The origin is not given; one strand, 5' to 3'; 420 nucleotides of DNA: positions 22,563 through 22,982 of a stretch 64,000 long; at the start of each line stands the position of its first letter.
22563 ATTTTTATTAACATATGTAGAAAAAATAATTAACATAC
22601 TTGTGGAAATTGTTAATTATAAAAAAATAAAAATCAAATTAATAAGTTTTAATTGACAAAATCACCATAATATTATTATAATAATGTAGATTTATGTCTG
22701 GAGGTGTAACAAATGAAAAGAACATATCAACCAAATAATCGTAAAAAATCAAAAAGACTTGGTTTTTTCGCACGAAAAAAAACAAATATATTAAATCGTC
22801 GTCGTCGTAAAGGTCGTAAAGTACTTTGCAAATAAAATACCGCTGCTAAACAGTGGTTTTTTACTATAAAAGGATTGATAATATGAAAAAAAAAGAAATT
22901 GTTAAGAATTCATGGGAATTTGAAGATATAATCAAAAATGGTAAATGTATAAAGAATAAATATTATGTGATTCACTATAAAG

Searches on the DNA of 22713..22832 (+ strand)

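Call 79: search_rna_families(sources=[L206, L201, L012, L046, L081], threshold=gathering)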
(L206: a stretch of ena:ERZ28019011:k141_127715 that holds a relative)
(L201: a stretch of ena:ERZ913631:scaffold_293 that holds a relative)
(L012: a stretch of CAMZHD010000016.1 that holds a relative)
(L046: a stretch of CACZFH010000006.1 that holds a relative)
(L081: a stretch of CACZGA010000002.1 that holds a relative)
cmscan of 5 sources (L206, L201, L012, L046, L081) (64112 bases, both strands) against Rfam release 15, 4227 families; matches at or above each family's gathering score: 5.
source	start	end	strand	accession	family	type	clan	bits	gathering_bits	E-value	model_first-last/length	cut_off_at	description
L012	3402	3487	-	RF00169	Bacteria_small_SRP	Gene;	CL00003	58.5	40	2.8e-10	1-97/97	no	Bacterial small signal recognition particle RNA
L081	6914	7008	-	RF00169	Bacteria_small_SRP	Gene;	CL00003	56.8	40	8.7e-10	1-97/97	no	Bacterial small signal recognition particle RNA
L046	1523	1617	-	RF00169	Bacteria_small_SRP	Gene;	CL00003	56.5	40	1.1e-09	1-97/97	no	Bacterial small signal recognition particle RNA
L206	331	428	-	RF00169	Bacteria_small_SRP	Gene;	CL00003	55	40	2.7e-09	1-97/97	no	Bacterial small signal recognition particle RNA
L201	447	539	-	RF00169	Bacteria_small_SRP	Gene;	CL00003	54.8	40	3.1e-09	1-97/97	no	Bacterial small signal recognition particle RNA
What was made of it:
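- ffs flanks the array in 5 of 5 relatives tested (call 79).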
